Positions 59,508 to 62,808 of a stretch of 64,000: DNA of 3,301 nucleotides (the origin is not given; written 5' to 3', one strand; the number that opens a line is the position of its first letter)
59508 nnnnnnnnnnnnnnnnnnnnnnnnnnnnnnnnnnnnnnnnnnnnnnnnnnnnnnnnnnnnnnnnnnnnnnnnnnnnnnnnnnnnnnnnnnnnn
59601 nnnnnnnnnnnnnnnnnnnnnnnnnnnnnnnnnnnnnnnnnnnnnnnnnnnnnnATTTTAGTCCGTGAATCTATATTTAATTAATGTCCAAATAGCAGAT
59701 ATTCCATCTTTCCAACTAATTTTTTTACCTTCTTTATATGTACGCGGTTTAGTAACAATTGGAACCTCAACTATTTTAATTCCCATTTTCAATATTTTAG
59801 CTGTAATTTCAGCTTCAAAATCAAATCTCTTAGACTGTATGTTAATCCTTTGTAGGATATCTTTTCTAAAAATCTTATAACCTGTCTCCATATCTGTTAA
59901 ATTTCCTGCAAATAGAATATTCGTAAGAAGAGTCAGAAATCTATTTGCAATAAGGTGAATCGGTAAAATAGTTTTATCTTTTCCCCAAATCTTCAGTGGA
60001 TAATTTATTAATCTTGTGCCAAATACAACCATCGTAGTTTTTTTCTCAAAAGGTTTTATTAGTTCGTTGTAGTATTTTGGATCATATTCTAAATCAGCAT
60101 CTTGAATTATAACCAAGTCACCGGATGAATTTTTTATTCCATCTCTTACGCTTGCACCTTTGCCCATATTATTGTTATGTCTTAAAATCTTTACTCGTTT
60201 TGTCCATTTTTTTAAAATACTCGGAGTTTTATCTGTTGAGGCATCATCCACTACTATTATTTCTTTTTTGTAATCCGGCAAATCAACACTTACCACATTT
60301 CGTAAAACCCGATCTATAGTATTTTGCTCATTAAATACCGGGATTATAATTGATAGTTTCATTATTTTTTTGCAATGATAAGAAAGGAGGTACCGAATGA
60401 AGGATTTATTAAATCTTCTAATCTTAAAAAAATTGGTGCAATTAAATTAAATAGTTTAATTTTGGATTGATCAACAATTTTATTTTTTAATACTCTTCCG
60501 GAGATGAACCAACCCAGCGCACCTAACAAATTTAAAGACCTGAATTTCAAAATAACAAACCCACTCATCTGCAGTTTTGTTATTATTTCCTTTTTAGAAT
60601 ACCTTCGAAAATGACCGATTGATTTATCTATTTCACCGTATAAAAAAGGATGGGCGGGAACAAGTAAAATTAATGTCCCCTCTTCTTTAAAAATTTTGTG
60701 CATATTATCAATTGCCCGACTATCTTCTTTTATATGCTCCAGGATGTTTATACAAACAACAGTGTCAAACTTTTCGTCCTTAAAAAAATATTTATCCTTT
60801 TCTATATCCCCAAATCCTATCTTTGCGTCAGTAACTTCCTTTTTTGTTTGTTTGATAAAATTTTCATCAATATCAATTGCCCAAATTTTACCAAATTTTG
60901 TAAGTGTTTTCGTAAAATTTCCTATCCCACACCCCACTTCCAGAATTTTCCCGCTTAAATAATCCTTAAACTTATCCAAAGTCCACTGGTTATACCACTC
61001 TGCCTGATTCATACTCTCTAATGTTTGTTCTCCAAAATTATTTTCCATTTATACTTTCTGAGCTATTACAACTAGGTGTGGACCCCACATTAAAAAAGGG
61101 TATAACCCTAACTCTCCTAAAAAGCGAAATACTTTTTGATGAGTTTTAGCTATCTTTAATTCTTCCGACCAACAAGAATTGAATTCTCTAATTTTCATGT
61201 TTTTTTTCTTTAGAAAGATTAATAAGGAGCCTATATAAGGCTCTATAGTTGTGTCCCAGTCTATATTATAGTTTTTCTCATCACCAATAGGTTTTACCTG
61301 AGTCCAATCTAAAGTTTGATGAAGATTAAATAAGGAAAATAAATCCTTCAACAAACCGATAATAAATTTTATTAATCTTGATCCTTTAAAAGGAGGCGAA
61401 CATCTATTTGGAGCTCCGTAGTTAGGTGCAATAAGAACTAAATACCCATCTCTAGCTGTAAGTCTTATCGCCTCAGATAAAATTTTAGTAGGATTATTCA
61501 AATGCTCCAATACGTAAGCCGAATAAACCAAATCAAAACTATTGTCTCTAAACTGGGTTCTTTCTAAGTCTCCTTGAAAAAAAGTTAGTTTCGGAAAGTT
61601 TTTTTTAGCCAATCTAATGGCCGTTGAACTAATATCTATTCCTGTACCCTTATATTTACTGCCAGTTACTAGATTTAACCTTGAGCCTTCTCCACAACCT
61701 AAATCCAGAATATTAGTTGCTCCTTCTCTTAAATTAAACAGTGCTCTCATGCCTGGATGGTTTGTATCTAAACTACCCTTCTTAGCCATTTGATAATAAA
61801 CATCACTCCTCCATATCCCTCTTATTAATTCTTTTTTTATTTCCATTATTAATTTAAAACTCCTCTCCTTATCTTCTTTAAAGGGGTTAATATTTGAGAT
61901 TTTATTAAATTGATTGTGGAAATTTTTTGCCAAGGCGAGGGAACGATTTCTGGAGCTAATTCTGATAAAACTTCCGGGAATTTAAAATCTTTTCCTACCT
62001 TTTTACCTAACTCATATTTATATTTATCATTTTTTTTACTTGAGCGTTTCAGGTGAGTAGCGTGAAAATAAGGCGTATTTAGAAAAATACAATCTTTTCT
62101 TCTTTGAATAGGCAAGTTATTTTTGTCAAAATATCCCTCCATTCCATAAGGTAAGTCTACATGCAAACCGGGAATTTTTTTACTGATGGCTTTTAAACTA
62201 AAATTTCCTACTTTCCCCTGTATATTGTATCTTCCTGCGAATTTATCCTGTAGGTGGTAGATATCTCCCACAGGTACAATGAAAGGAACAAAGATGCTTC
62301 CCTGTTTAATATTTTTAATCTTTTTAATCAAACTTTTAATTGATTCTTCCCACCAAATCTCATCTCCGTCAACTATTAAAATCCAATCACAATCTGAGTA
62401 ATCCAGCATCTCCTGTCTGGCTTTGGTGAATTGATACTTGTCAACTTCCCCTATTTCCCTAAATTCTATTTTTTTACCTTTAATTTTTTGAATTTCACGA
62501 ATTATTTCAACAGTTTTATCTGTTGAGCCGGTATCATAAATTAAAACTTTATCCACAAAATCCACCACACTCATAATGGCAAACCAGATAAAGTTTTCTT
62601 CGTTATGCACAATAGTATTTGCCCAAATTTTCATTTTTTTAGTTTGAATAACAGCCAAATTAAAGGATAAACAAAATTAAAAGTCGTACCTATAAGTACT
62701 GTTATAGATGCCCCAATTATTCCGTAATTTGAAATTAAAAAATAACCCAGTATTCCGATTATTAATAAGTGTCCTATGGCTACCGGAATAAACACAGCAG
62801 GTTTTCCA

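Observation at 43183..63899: Large polyprenyl-phosphate-sugar-dependent envelope glycosylation locus (GT-C enzymes plus DPM1-like synthase plus flippases plus Wzy_C)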

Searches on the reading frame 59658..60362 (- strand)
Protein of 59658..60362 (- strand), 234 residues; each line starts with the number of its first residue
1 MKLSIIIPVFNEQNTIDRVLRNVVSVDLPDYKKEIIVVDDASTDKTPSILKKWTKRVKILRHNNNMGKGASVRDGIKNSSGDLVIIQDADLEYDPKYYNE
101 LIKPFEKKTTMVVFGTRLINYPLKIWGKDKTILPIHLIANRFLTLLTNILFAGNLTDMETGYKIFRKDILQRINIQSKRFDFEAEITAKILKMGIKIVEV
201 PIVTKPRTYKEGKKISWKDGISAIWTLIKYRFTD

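Call 4: search_protein_families(library=pfam, proteins=[window:59658-60362:-], max_evalue=0.01)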
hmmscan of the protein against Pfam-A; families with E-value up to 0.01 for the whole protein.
window:59658-60362:- (234 aa): 4 families
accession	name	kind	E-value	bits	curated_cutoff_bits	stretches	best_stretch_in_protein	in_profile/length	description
PF00535.33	Glycos_transf_2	-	1.7e-36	126.1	23.3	1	4-172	1-166/168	Glycosyl transferase family 2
PF13641.12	Glyco_tranf_2_3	-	5e-06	27.1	27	1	3-112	3-119/230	Glycosyltransferase like family 2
PF10111.15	Glyco_tranf_2_2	-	9.7e-06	25.7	27.3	1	4-96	1-97/276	Glycosyltransferase like family 2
PF13704.12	Glyco_tranf_2_4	-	0.00061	20.7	27.5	1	13-77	4-66/98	Glycosyl transferase family 2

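Call 7: search_protein_families(library=ncbifam, proteins=[window:59658-60362:-], max_evalue=0.01)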
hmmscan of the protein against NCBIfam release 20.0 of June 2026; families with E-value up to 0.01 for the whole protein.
window:59658-60362:- (234 aa): 27 families (the best 25 are shown)
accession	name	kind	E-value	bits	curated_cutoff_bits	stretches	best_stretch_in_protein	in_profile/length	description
TIGR04182.1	glyco_TIGR04182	equivalog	7.9e-31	107.5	325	1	3-230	2-217/293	S-layer glycoprotein N-glycosyltransferase AglJ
NF047588.1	GlcsyltransPgfSStrep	equivalog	7.7e-18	64.7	500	1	1-117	1-121/308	glycosyltransferase PgfS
NF058614.1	PPMAGASynPpgS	equivalog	1.9e-17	63.5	370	1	5-222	4-214/226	polyprenyl-phospho-N-acetylgalactosaminyl synthase PpgS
TIGR03937.1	PgaC_IcaA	equivalog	7.4e-17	61.4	422.3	1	2-111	46-156/407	poly-beta-1,6-N-acetyl-D-glucosamine synthase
TIGR03965.1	mycofact_glyco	equivalog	2.9e-16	59.4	280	1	3-113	76-187/467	mycofactocin biosynthesis glycosyltransferase MftF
NF041875.1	EPS_EpsD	equivalog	1.2e-15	57.8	370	1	3-116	1-115/325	exopolysaccharide biosynthesis glycosyltransferase EpsD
NF007482.0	PRK10073.1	equivalog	3.4e-15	55.9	423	1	2-103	7-108/334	glycosyltransferase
TIGR04283.1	glyco_like_mftF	equivalog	7.6e-15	55.1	182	1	3-117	1-110/221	TIGR04283 family arsenosugar biosynthesis glycosyltransferase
NF007986.1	PRK10714.1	equivalog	2.7e-14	52.9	529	1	2-211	7-207/316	undecaprenyl-phosphate 4-deoxy-4-formamido-L-arabinose transferase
NF041391.1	DPhHxTase_Halo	equivalog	3.3e-13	49.1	375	1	9-207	3-186/213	dolichyl-phosphate hexose transferase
NF010496.0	PRK13915.1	equivalog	5.7e-13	48.6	262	1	2-108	32-145/307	glucosyl-3-phosphoglycerate synthase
NF053739.1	GlytfEpsEBac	equivalog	1.8e-11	43.6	450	1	2-121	2-123/265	glycosyltransferase EpsE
NF047683.1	TeichurnBiosyTuaG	equivalog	6.5e-11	42.3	400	1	3-114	8-120/252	teichuronic acid biosynthesis protein TuaG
TIGR03111.1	glyc2_xrt_Gpos1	hypoth_equivalog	1.6e-10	40.3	363.95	1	3-114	51-165/439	TIGR03111 family XrtG-associated glycosyltransferase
NF050050.1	ProtGlycPglI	equivalog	8.2e-09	35.2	500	1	2-119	3-121/306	GalNAc(5)-diNAcBac-PP-undecaprenol beta-1,3-glucosyltransferase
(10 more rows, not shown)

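Call 11: search_solved_structures(query=window:59658-60362:-, max_evalue=0.00001)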
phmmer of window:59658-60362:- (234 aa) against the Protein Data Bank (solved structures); distinct sequences matched with E-value up to 0.00001: 20.
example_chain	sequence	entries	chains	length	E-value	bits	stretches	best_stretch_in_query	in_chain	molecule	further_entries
5mlz_A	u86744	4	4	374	2.9e-15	59.7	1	1-212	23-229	Dolichol monophosphate mannose synthase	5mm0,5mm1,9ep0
6p61_A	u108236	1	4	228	2.8e-13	53.2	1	3-99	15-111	Glycosyltransferase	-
6yv7_B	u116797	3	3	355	2.9e-12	49.9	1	3-92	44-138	Glycosyl transferase, family 2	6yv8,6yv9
6yv7_A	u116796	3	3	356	3e-12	49.9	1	3-92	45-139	Glycosyl transferase, family 2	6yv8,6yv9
5ekp_C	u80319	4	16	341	5.3e-11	45.8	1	2-137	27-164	Uncharacterized glycosyltransferase sll0501 | Glycosyltransferase sll0501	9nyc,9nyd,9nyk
5eke_A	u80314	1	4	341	5.3e-11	45.8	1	2-137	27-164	Uncharacterized glycosyltransferase sll0501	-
9nye_A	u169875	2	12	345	5.5e-11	45.7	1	2-137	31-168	Glycosyltransferase sll0501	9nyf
9bhc_C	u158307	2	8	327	9e-11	45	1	2-106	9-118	Undecaprenyl-phosphate 4-deoxy-4-formamido-L-arabinose transferase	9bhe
8vxh_A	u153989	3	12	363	1.1e-10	44.7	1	2-106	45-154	Undecaprenyl-phosphate 4-deoxy-4-formamido-L-arabinose transferase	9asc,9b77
5tze_C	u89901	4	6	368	5.5e-10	42.4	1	1-91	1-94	Glycosyl transferase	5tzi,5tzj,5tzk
9hwj_A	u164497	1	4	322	7.2e-10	42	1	2-104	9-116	Undecaprenyl-phosphate 4-deoxy-4-formamido-L-arabinose transferase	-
3bcv_A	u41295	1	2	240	8e-10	41.9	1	2-184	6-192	Putative glycosyltransferase protein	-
5tz8_A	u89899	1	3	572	1e-09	41.5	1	1-90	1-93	Glycosyl transferase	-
8vh7_A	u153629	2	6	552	2.9e-08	36.8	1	9-90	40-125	Heparosan synthase B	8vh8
8viw_A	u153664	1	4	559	3e-08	36.7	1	9-90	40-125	Heparosan synthase B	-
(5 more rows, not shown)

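Call 98: list_cluster_members(proteins=[P0121, window:59658-60362:-, window:56569-57975:-])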
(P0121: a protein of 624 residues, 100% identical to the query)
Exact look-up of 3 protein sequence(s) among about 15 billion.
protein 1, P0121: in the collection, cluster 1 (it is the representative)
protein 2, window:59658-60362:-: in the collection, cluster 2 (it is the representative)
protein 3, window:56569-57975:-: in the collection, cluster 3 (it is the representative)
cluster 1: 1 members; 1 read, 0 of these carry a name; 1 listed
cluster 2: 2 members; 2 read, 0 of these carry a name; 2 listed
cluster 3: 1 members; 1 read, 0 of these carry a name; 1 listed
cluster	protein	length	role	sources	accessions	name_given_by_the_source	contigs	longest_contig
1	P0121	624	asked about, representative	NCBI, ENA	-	-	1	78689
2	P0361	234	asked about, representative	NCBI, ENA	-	-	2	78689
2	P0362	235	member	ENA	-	-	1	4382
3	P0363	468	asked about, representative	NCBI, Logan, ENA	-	-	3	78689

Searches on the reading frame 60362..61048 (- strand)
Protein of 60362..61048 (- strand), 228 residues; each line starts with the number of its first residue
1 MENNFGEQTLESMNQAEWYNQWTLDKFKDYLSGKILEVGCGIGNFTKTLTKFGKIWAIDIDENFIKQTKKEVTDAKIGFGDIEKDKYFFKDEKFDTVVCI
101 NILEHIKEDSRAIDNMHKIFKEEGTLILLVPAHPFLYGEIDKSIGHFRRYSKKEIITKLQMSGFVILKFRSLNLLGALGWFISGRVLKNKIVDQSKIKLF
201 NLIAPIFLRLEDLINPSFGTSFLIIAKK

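Call 4: search_protein_families(library=pfam, proteins=[window:60362-61048:-], max_evalue=0.01)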
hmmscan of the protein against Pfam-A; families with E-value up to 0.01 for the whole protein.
window:60362-61048:- (228 aa): 18 families
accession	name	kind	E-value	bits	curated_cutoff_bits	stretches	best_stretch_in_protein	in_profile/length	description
PF08241.18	Methyltransf_11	-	3e-17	63.5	21.2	1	36-128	1-95/95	Methyltransferase domain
PF13649.12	Methyltransf_25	-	3.3e-14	53.8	27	1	35-124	1-97/97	Methyltransferase domain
PF08242.18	Methyltransf_12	-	1e-13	52.2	30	1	36-126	1-98/98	Methyltransferase domain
PF13489.12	Methyltransf_23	-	1.1e-13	51.7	27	1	32-164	23-159/164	Methyltransferase domain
PF13847.12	Methyltransf_31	-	3.5e-13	49.9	27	1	34-129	6-110/145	Methyltransferase domain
PF05401.17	NodS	-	7.1e-09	36.2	24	1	30-131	42-147/201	Nodulation protein S (NodS)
PF02353.26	CMAS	-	6.8e-07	29.3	27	1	23-128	54-164/273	Mycolic acid cyclopropane synthetase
PF01209.24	Ubie_methyltran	-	3.7e-06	26.9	20.1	1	12-134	28-157/233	ubiE/COQ5 methyltransferase family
PF05219.18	DREV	-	1.2e-05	25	26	1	29-135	92-195/265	DREV methyltransferase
PF07021.18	MetW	-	2.7e-05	24.3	21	1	33-121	15-103/193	Methionine biosynthesis protein MetW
PF06325.19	PrmA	-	0.0002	21.4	22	1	34-128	164-258/296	Ribosomal protein L11 methyltransferase (PrmA)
PF16567.10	CagD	-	0.00073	19.8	25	1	59-125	53-117/205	Pathogenicity island component CagD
PF01564.23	Spermine_synth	-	0.001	19.1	22.9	1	34-101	21-81/186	Spermine/spermidine synthase domain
PF00398.26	RrnaAD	-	0.0011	18.6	24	1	34-96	33-95/263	Ribosomal RNA adenine dimethylase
PF05175.20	MTS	-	0.0014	18.8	23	1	24-99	24-104/170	Methyltransferase small domain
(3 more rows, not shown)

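Call 20: search_protein_families(library=ncbifam, proteins=[window:60362-61048:-], max_evalue=0.00001)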
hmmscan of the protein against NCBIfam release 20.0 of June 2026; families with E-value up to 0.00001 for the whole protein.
window:60362-61048:- (228 aa): 18 families
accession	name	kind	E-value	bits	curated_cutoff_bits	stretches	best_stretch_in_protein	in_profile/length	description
TIGR01983.1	UbiG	equivalog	2.9e-11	43.1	102.95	1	28-128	46-151/228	bifunctional 2-polyprenyl-6-hydroxyphenol methylase/3-demethylubiquinol 3-O-methyltransferase UbiG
TIGR02072.1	BioC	equivalog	9e-11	42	184.95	1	32-159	35-166/244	malonyl-ACP O-methyltransferase BioC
TIGR02021.1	BchM-ChlM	equivalog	1.3e-10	41.1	158.9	1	24-163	45-185/218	magnesium protoporphyrin IX methyltransferase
TIGR04345.1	ovoA_Cterm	equivalog_domain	1.1e-09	38.2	170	0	2-68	12-79/242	putative 4-mercaptohistidine N1-methyltransferase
NF045667.1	MTase_DVU1556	equivalog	2.8e-09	36.7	155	1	33-128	24-119/213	DVU_1556 family methyltransferase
NF043040.1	corrin_prot_MT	hypoth_equivalog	1.1e-08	34.8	180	1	32-128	42-147/216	corrinoid protein-associated methyltransferase CpaM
NF001240.0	PRK00216.1-1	equivalog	8.2e-08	31.6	378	1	20-134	52-174/251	bifunctional demethylmenaquinone methyltransferase/2-methoxy-6-polyprenyl-1,4-benzoquinol methylase UbiE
NF001244.0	PRK00216.1-5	equivalog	1.6e-07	30.9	216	1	12-129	29-154/236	bifunctional demethylmenaquinone methyltransferase/2-methoxy-6-polyprenyl-1,4-benzoquinol methylase UbiE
TIGR00755.1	ksgA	equivalog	2e-07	30.6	171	1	32-96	30-94/256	16S rRNA (adenine(1518)-N(6)/adenine(1519)-N(6))-dimethyltransferase RsmA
TIGR01934.1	MenG_MenH_UbiE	subfamily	2.7e-07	30.1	158.35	1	12-130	20-143/223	ubiquinone/menaquinone biosynthesis methyltransferase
NF041536.1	ArsM_DUF2284_UU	exception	2.9e-07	29.2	575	1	33-128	78-180/459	arsenite methyltransferase/DUF2284 domain selenoprotein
NF011650.0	PRK15068.1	equivalog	4.5e-07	29.1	209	1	15-128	102-225/324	tRNA 5-methoxyuridine(34)/uridine 5-oxyacetic acid(34) synthase CmoB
NF041650.1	nod_mtase_NodS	equivalog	8.7e-07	28.8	300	1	34-128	41-139/190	nodulation methyltransferase NodS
TIGR02081.1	metW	equivalog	3.5e-06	26.7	189.5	1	34-121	16-103/194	methionine biosynthesis protein MetW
NF052510.1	methyltran_MpqE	exception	3.9e-06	26.4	335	1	12-133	27-156/234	methyl-plastoquinone biosynthesis methyltransferase MpqE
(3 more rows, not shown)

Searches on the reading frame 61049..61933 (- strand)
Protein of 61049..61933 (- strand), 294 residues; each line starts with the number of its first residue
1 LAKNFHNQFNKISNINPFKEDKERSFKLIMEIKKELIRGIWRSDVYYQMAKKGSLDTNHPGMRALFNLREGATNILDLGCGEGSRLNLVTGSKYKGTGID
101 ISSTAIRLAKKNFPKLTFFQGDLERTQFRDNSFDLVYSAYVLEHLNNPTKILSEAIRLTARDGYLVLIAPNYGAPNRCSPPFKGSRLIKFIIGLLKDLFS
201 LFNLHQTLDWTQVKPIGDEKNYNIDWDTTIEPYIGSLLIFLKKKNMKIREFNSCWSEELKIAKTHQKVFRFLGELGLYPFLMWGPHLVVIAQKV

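Call 4: search_protein_families(library=pfam, proteins=[window:61049-61933:-], max_evalue=0.01)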
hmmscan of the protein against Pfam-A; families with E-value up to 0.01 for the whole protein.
window:61049-61933:- (294 aa): 9 families
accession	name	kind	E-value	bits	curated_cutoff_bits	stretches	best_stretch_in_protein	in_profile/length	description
PF08241.18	Methyltransf_11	-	6.7e-22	78.4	21.2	1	76-167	1-95/95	Methyltransferase domain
PF13847.12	Methyltransf_31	-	5.3e-19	68.8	27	1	71-171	3-113/145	Methyltransferase domain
PF13649.12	Methyltransf_25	-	2.3e-18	67.1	27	1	75-163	1-97/97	Methyltransferase domain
PF13489.12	Methyltransf_23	-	9e-16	58.5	27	1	69-172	20-121/164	Methyltransferase domain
PF08242.18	Methyltransf_12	-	1.7e-12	48.3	30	1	76-165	1-98/98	Methyltransferase domain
PF07021.18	MetW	-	1.5e-10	41.5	21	1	69-173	11-113/193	Methionine biosynthesis protein MetW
PF01209.24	Ubie_methyltran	-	0.0001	22.2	20.1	1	68-168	45-152/233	ubiE/COQ5 methyltransferase family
PF05175.20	MTS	-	0.0014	18.7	23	1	70-124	29-91/170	Methyltransferase small domain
PF03848.20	TehB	-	0.0046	16.8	20.4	1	73-182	32-147/193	Tellurite resistance protein TehB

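Call 20: search_protein_families(library=ncbifam, proteins=[window:61049-61933:-], max_evalue=0.00001)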
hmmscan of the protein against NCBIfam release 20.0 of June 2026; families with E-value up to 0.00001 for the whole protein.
window:61049-61933:- (294 aa): 22 families
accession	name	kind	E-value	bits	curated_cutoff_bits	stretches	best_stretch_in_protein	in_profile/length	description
NF045667.1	MTase_DVU1556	equivalog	1.8e-17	63.5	155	1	72-167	23-119/213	DVU_1556 family methyltransferase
TIGR02072.1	BioC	equivalog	3.7e-16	59.7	184.95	1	72-167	35-132/244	malonyl-ACP O-methyltransferase BioC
TIGR02081.1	metW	equivalog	1.4e-11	44.3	189.5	1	65-173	7-113/194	methionine biosynthesis protein MetW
TIGR01934.1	MenG_MenH_UbiE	subfamily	1.2e-10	41.1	158.35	1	72-168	40-142/223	ubiquinone/menaquinone biosynthesis methyltransferase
NF040539.1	AST_met_ArsM_2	exception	1.3e-10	41.6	240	1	70-166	55-162/262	putative arsinothricin biosynthesis methyltransferase ArsM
NF001244.0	PRK00216.1-5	equivalog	1.8e-10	40.5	216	1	72-167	49-153/236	bifunctional demethylmenaquinone methyltransferase/2-methoxy-6-polyprenyl-1,4-benzoquinol methylase UbiE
TIGR01983.1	UbiG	equivalog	6.7e-10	38.6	102.95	1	72-168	50-152/228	bifunctional 2-polyprenyl-6-hydroxyphenol methylase/3-demethylubiquinol 3-O-methyltransferase UbiG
NF008300.0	PRK11088.1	equivalog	1.2e-09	38.1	303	1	68-170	82-182/272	23S rRNA (guanine(745)-N(1))-methyltransferase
NF002463.0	PRK01683.1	equivalog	1.7e-09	37.7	297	1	71-170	31-131/258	trans-aconitate 2-methyltransferase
NF008992.0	PRK12335.1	equivalog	8.5e-09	35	303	1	49-183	101-239/289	SAM-dependent methyltransferase TehB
NF041537.1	ArsM_AhpD_UU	exception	2.8e-08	33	510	1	72-167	77-180/345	arsenite methyltransferase/AhpD domain selenoprotein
NF008823.0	PRK11873.1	subfamily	3.7e-08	33.2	263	1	64-166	71-180/272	arsenite methyltransferase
NF007610.0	PRK10258.1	equivalog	7.9e-08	31.9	342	1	71-164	42-135/251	malonyl-ACP O-methyltransferase BioC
NF041536.1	ArsM_DUF2284_UU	exception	9e-08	30.9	575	1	69-167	75-180/459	arsenite methyltransferase/DUF2284 domain selenoprotein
NF043040.1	corrin_prot_MT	hypoth_equivalog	1.7e-07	30.9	180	1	71-167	41-147/216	corrinoid protein-associated methyltransferase CpaM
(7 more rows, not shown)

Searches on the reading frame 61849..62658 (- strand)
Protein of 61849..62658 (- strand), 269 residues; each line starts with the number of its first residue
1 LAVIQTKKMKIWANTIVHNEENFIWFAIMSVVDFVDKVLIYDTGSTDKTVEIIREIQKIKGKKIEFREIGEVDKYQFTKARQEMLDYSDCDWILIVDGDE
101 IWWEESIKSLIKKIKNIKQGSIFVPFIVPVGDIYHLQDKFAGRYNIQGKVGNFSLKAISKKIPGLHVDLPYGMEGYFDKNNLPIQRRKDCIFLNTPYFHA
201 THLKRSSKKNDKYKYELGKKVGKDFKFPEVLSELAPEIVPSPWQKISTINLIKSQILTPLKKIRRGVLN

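Call 4: search_protein_families(library=pfam, proteins=[window:61849-62658:-], max_evalue=0.01)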
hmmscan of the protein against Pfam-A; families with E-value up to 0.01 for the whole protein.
window:61849-62658:- (269 aa): 3 families
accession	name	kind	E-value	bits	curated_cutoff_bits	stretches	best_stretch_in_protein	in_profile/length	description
PF00535.33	Glycos_transf_2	-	3.5e-15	56.8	23.3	1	16-127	5-116/168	Glycosyl transferase family 2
PF13704.12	Glyco_tranf_2_4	-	2.1e-07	31.7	27.5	1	34-106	17-88/98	Glycosyl transferase family 2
PF10111.15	Glyco_tranf_2_2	-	3.7e-06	27.1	27.3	1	29-133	20-126/276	Glycosyltransferase like family 2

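Call 20: search_protein_families(library=ncbifam, proteins=[window:61849-62658:-], max_evalue=0.00001)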
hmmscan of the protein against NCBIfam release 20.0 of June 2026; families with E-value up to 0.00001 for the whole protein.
window:61849-62658:- (269 aa): 1 family
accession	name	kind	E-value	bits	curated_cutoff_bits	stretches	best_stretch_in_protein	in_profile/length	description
TIGR04195.1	S_glycosyl_SunS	equivalog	9.6e-08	31.3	350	1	11-138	59-183/421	SunS family peptide S-glycosyltransferase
